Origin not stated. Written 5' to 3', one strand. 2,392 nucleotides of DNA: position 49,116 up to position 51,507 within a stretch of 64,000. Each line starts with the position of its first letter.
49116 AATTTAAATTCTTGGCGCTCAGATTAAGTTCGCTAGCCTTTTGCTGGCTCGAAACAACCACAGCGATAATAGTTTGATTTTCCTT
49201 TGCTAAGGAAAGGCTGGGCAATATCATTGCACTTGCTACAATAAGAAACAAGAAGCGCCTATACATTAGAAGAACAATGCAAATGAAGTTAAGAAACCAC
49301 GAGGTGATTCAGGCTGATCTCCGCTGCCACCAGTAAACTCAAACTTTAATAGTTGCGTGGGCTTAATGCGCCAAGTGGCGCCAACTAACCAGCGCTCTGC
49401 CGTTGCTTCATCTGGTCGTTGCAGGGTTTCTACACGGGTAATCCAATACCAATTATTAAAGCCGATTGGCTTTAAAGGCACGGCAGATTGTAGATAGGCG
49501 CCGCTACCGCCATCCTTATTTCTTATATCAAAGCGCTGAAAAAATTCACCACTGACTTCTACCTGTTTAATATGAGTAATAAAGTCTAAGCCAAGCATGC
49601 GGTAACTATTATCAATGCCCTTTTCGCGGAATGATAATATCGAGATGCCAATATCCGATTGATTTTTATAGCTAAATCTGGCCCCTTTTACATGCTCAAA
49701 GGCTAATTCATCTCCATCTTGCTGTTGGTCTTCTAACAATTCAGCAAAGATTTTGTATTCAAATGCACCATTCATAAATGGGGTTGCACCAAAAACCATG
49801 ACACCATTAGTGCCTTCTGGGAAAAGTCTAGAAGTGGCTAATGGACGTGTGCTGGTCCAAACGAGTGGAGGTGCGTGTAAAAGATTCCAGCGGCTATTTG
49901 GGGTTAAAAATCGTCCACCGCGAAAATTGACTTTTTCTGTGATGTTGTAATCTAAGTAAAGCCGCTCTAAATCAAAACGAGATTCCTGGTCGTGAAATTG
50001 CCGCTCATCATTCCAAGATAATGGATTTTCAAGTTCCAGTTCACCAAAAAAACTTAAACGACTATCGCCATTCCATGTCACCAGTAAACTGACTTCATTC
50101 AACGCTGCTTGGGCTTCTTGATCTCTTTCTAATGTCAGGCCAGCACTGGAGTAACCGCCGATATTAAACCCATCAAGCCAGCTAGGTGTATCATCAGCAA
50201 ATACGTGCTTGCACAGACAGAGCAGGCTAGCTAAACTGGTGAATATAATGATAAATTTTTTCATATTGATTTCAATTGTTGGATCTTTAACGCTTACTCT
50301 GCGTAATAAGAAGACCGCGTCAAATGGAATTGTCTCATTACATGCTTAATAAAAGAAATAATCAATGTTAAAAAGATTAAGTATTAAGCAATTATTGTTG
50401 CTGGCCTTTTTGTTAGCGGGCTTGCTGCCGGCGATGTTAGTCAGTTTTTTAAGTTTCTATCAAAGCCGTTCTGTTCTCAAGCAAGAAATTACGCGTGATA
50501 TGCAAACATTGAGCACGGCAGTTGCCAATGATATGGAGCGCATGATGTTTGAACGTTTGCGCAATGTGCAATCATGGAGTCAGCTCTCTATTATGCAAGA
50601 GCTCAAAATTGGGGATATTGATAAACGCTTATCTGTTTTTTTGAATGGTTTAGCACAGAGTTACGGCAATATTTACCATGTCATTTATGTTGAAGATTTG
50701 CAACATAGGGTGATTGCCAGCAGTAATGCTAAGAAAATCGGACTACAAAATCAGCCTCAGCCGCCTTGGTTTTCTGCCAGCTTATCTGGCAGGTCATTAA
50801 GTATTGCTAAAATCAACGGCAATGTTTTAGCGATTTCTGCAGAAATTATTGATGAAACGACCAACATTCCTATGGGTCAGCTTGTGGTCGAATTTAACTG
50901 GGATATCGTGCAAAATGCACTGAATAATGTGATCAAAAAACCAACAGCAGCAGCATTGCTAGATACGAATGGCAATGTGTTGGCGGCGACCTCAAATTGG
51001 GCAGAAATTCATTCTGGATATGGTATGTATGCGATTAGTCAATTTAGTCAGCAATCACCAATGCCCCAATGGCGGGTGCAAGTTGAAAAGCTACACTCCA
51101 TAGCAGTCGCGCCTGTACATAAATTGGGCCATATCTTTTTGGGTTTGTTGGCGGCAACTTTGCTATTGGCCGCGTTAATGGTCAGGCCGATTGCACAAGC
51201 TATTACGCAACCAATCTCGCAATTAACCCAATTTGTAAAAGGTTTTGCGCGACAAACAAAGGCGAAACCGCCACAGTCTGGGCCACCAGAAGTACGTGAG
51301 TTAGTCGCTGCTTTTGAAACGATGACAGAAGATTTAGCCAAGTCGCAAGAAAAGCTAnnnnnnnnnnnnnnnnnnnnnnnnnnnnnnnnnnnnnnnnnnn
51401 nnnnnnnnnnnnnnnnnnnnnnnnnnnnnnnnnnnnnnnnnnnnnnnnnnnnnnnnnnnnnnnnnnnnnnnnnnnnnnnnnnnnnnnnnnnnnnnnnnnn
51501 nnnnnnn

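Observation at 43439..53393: Candidate sigma-54-controlled LPS phosphoethanolamine remodelling locus with an adjacent sensor module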

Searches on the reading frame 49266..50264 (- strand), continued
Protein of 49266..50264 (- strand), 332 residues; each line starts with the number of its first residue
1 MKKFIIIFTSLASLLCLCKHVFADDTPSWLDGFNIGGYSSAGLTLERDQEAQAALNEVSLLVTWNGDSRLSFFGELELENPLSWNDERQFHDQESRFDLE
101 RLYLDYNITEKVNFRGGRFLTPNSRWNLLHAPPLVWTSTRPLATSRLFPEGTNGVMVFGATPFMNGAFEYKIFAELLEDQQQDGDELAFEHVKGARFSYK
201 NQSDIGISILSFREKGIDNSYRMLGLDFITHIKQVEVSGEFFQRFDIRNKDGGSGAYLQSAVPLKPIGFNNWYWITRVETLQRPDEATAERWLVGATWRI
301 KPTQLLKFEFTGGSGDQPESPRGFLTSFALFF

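Call 56: search_protein_families(library=ncbifam, proteins=[L005:2405-5614:-, L051:3215-6370:+, L005:18528-19166:+, L005:19138-20685:+, L003:17442-19436:+, L003:13913-14680:-, L003:5174-5800:-, L003:5843-6346:-, L003:6303-6761:-], max_evalue=0.00001)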
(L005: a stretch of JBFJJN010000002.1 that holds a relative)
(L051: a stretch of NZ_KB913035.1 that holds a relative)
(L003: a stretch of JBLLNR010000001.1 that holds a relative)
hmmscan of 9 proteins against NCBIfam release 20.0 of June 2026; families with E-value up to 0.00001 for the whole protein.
L005:2405-5614:- (1069 aa): 12 families
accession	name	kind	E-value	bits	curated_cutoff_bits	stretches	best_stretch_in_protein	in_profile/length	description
NF033617.1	RND_permease_2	subfamily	9.3e-127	424.4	1250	1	18-1048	1-1005/1009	multidrug efflux RND transporter permease subunit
NF000282.2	RND_permease_1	subfamily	1.7e-107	360.6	1250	1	33-1048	16-1025/1029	multidrug efflux RND transporter permease subunit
TIGR00915.1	2A0602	subfamily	5.2e-95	319.3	940.35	1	33-1052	17-1030/1050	efflux RND transporter permease subunit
TIGR00914.1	2A0601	subfamily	1.9e-92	310.6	701.45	2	21-498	9-502/1051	CusA/CzcA family heavy metal efflux RND transporter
NF007842.1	PRK10555.1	equivalog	6.6e-69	232.8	1854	1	32-1047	16-1023/1036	multidrug efflux RND transporter permease AcrD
NF007131.0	PRK09577.1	equivalog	5.8e-68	229.6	1768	1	32-1048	16-1020/1045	multidrug efflux RND transporter permease subunit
NF007133.0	PRK09579.1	equivalog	2e-62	211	1763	2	18-504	4-490/1017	multidrug efflux RND transporter permease subunit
NF007798.0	PRK10503.1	equivalog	1.2e-58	198.6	1584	2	30-507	25-503/1040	MdtB/MuxB family multidrug efflux RND transporter permease subunit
NF011706.2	PRK15127.1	equivalog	1.8e-55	188.4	2150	1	33-1048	17-1027/1049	multidrug efflux RND transporter permease subunit AcrB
NF007905.0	PRK10614.1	equivalog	1.2e-54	185.5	1774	1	32-1050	18-1008/1025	multidrug efflux RND transporter permease subunit MdtC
NF000037.1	RND_perm_OqxB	exception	2.3e-51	174.7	2200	1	32-1047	18-1031/1050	multidrug efflux RND transporter permease subunit OqxB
TIGR00921.1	2A067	subfamily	6.5e-06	24.5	351.9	0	909-1048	200-344/733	hydrophobe/amphiphile efflux-3 (HAE3) family transporter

L051:3215-6370:+ (1051 aa): 12 families
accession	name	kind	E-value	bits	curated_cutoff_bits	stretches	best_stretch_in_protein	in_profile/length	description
TIGR00914.1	2A0601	subfamily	0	1645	701.45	1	1-1043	1-1044/1051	CusA/CzcA family heavy metal efflux RND transporter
NF033617.1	RND_permease_2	subfamily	5e-153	511.4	1250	1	10-1035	5-1008/1009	multidrug efflux RND transporter permease subunit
NF000282.2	RND_permease_1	subfamily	8.5e-133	444.4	1250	1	7-1035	2-1028/1029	multidrug efflux RND transporter permease subunit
TIGR00915.1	2A0602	subfamily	6.4e-106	355.4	940.35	1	8-1042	4-1036/1050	efflux RND transporter permease subunit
NF007905.0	PRK10614.1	equivalog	1.3e-89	301.2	1774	1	12-1043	10-1017/1025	multidrug efflux RND transporter permease subunit MdtC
NF007798.0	PRK10503.1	equivalog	5.6e-89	299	1584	1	16-1036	23-1024/1040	MdtB/MuxB family multidrug efflux RND transporter permease subunit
NF007131.0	PRK09577.1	equivalog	4.5e-85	286.2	1768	1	6-1036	2-1024/1045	multidrug efflux RND transporter permease subunit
NF007133.0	PRK09579.1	equivalog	1.8e-79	267.5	1763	1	12-1044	10-1012/1017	multidrug efflux RND transporter permease subunit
NF007842.1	PRK10555.1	equivalog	2.1e-76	257.7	1854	1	8-1035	4-1027/1036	multidrug efflux RND transporter permease AcrD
NF000037.1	RND_perm_OqxB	exception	6.9e-71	239.3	2200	2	7-530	5-521/1050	multidrug efflux RND transporter permease subunit OqxB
NF011706.2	PRK15127.1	equivalog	1.3e-56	192.2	2150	1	8-1042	4-1037/1049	multidrug efflux RND transporter permease subunit AcrB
TIGR00921.1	2A067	subfamily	5.2e-07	28.1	351.9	1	874-1042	189-354/733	hydrophobe/amphiphile efflux-3 (HAE3) family transporter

L005:18528-19166:+ (212 aa): 0 families

L005:19138-20685:+ (515 aa): 100 families (the best 25 are shown)
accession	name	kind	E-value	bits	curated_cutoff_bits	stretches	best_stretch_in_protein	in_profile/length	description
TIGR01923.1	menE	equivalog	5.9e-53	180.3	330.15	1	60-435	16-382/442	o-succinylbenzoate--CoA ligase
NF002966.0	PRK03640.1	equivalog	6.9e-52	176.6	556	1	23-445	7-430/483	o-succinylbenzoate--CoA ligase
NF004837.0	PRK06187.1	subfamily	2.2e-51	174.7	476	1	16-506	6-524/531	long-chain-fatty-acid--CoA ligase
NF038343.1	ligase_FadD11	exception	4.3e-41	141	950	2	285-450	328-496/585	fatty acid--CoA ligase FadD11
NF005714.0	PRK07529.1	subfamily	6.3e-38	130.5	632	1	163-434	221-508/640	acyl-CoA synthetase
NF006539.0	PRK09029.1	equivalog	5.1e-37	127.8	494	1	25-432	10-384/458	o-succinylbenzoate--CoA ligase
NF005801.1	PRK07656.1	equivalog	5.9e-37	127.4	657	1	28-434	11-436/500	FadD3 family acyl-CoA ligase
NF005307.0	PRK06839.1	equivalog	2e-34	119.1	748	1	25-448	9-441/496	o-succinylbenzoate--CoA ligase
NF006572.0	PRK09088.1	equivalog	1.1e-33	116.7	696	1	26-449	9-437/491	acyl-CoA synthetase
NF006181.0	PRK08314.1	subfamily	5.3e-33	114.1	705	1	165-438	209-489/563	long-chain-fatty-acid--CoA ligase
NF052269.1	Staph_lig_FadD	equivalog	1.7e-32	112.4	650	1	163-438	153-430/499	long-chain-fatty-acid--CoA ligase FadD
NF004511.1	PRK05852.1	equivalog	1.1e-29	103.5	650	1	22-439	3-442/505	FadD7 family fatty acid--CoA ligase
NF004114.0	PRK05605.1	equivalog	1.2e-28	99.8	766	1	162-438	223-506/575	long-chain-fatty-acid--CoA ligase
NF004797.0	PRK06145.1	equivalog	1.2e-28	99.7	850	1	21-439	5-434/499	acyl-CoA synthetase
NF005797.0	PRK07638.1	equivalog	2.4e-28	98.9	518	1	18-480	1-461/487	acyl-CoA synthetase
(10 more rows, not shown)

L003:17442-19436:+ (664 aa): 6 families
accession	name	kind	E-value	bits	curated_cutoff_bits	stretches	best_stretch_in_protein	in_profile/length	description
NF009027.0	PRK12363.1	equivalog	2.8e-23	82.5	572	1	289-583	147-458/703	phosphoglycerol transferase I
NF053595.1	LptchSynLtaSGpos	equivalog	9.3e-19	67.4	970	1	297-584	236-544/626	lipoteichoic acid synthase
NF003000.0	PRK03776.1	equivalog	6.8e-18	64.1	574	1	279-520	142-396/763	phosphatidylglycerol--membrane-oligosaccharide glycerophosphotransferase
TIGR03417.1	chol_sulfatase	equivalog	1.3e-09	37.5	433.45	0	485-586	256-366/500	choline-sulfatase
NF038075.1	fam_STM4013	hypoth_equivalog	4.4e-08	32.9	250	1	323-529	32-241/261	STM4013/SEN3800 family hydrolase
NF010322.0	PRK13759.1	equivalog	1.2e-07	30.6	481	0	295-419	4-124/486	arylsulfatase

L003:13913-14680:- (255 aa): 2 families
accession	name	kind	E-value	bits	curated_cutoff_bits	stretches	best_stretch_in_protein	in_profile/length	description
NF007383.0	PRK09902.1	equivalog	6.1e-27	94.5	235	1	26-225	9-206/216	lipopolysaccharide kinase InaA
NF011703.0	PRK15123.1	equivalog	3.8e-14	52.2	170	1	88-240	76-239/268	lipopolysaccharide core heptose(I) kinase RfaP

L003:5174-5800:- (208 aa): 13 families
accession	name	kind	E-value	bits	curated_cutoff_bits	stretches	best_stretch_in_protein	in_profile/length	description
NF051852.1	efflux_TF_MtrR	exception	2.7e-11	43.7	280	1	6-181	3-182/205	multidrug efflux system transcriptional repressor MtrR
NF007949.0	PRK10668.1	equivalog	4.9e-10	39.3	271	1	6-67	4-65/216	multidrug efflux transporter transcriptional repressor AcrR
NF053731.1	TransRegFasRMycb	equivalog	5.1e-10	39.5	330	1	14-127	12-126/199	HTH-type transcriptional activator FasR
NF050111.1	TransRegSACE7040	equivalog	2e-09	37.6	250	1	17-108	5-97/186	SACE_7040 family transcriptional regulator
NF041196.1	ScbR_bind_reg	equivalog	1.1e-08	35.5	150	1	15-93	8-87/191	ScbR family autoregulator-binding transcription factor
NF010319.1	PRK13756.1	equivalog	9.6e-08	32.1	265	1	16-66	5-55/199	tetracycline resistance transcriptional repressor TetR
NF008402.0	PRK11202.1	equivalog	9.6e-08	32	151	1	9-74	7-73/211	HTH-type transcriptional repressor FabR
NF053516.1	TranRepPrsAVib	equivalog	9.8e-08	32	300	1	10-69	3-62/208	TetR family transcriptional repressor PsrA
TIGR03384.1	betaine_BetI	equivalog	9.7e-07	28.7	201.3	1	15-76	10-71/189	choline-binding transcriptional repressor BetI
NF037937.1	septum_RefZ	equivalog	1.1e-06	28.7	180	1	15-73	1-59/195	forespore capture DNA-binding protein RefZ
NF000040.3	Tn10_TetC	equivalog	1.3e-06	28.7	425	1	16-68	16-68/197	tetracyline resistance-associated transcriptional repressor TetC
TIGR03613.1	RutR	equivalog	1.5e-06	28.2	368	1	13-161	8-153/202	pyrimidine utilization regulatory protein R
NF001978.0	PRK00767.1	equivalog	5.1e-06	26.4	118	1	15-78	11-74/197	transcriptional regulator BetI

L003:5843-6346:- (167 aa): 0 families

L003:6303-6761:- (152 aa): 0 families

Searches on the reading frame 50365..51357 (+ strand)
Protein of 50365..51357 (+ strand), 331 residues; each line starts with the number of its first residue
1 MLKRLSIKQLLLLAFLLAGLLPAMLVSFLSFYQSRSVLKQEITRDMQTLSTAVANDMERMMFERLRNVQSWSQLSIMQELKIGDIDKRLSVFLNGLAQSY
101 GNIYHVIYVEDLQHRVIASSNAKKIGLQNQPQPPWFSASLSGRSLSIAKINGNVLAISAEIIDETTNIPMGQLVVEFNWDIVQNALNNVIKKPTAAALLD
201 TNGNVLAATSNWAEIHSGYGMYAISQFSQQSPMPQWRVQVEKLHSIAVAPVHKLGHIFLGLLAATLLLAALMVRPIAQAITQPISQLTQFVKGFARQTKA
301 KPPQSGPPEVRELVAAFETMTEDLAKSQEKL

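Call 67: find_homologous_proteins(query=window:50365-51357:+, max_evalue=0.00001)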
Query seq(331 aa) (331 aa): 422 proteins with E <= 0.00001 among 8000 candidates; the best 120 are listed.
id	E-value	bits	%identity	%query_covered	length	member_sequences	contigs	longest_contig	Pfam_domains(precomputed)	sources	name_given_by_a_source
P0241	2.1e-205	699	99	100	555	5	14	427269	PF02743.25,PF02518.32,PF00512.32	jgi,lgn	jgi:two-component system, NtrC family, sensor histidine kinase HydH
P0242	1.4e-204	696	98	100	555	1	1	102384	PF02743.25,PF02518.32,PF00512.32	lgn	-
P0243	2.7e-203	692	98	100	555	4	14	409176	PF02743.25,PF02518.32,PF00512.32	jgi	jgi:two-component system, NtrC family, sensor histidine kinase HydH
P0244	4.1e-203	691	98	100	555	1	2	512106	PF02743.25,PF02518.32,PF00512.32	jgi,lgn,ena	-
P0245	6.7e-176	602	85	100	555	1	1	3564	PF02743.25,PF02518.32,PF00512.32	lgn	-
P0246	9.4e-175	598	85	100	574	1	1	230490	PF02743.25,PF02518.32,PF00512.32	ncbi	-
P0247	3.6e-173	593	83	100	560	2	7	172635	PF02743.25,PF02518.32,PF00512.32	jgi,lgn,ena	-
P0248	1.1e-171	588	83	100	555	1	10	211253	PF02743.25,PF02518.32,PF00512.32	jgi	jgi:two-component system, NtrC family, sensor histidine kinase HydH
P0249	1.7e-164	565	81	100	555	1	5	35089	PF02743.25,PF02518.32,PF00512.32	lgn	-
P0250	2.1e-164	564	81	100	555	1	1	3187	PF02743.25,PF02518.32,PF00512.32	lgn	-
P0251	5.2e-164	563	80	100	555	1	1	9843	PF02743.25,PF02518.32,PF00512.32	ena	-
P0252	6.8e-164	563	80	100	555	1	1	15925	PF02743.25,PF02518.32,PF00512.32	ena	-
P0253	7.6e-163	559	79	100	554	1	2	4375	PF02743.25,PF02518.32,PF00512.32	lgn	-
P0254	5.9e-162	556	79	100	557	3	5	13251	PF02743.25,PF02518.32,PF00512.32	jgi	jgi:two-component system, NtrC family, sensor histidine kinase HydH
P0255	2.9e-159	547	77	100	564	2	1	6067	PF02743.25,PF02518.32,PF00512.32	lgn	-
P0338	3.5e-110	386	57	100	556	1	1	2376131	PF10090.16,PF00672.31,PF02743.25,PF02518.32,PF00512.32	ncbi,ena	-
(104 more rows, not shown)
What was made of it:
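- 50365..52032 (+): Sensor histidine kinase with periplasmic dCache_1 domain. The sensor domain is restricted to this lineage (422 hits, call 67).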

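Call 68: find_encoding_contigs(protein=P0338, flank=10000, max_places=2)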
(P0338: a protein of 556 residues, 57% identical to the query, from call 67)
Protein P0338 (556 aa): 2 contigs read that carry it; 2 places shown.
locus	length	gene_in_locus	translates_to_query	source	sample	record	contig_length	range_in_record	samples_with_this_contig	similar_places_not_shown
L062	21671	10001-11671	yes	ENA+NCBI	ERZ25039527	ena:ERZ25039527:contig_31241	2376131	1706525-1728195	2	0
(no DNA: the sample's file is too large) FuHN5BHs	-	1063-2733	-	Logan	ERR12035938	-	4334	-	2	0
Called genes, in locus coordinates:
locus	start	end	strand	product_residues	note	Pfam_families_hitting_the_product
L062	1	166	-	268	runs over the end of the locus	PF00106:adh_short, PF01370:Epimerase (weak), PF08659:KR, PF13561:adh_short_C2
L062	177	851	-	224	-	PF14518:Haem_oxygenas_2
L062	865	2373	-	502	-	PF00501:AMP-binding, PF23562:AMP-binding_C_3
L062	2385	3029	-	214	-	PF12261:T_hemolysin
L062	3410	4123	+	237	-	PF01569:PAP2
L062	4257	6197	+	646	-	PF00884:Sulfatase, PF01663:Phosphodiest (faint)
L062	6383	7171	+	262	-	PF03988:DUF347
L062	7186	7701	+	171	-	PF06210:DUF1003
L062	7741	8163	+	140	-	PF00892:EamA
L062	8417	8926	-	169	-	-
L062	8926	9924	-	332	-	-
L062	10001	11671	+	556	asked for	PF02743:dCache_1, PF10090:HPTransfase (faint), PF00672:HAMP (weak), PF00512:HisKA, PF02518:HATPase_c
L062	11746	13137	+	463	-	PF00072:Response_reg, PF00158:Sigma54_activat, PF14532:Sigma54_activ_2, PF07728:AAA_5, PF25601:AAA_lid_14, PF02954:HTH_8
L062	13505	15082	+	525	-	PF20030:bpMoxR, PF07726:AAA_3 (faint), PF07728:AAA_5, PF17868:AAA_lid_8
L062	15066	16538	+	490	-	PF05762:VWA_CoxE (weak), PF13519:VWA_2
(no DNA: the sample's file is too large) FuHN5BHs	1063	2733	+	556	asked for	PF02743:dCache_1, PF10090:HPTransfase (faint), PF00672:HAMP (weak), PF00512:HisKA, PF02518:HATPase_c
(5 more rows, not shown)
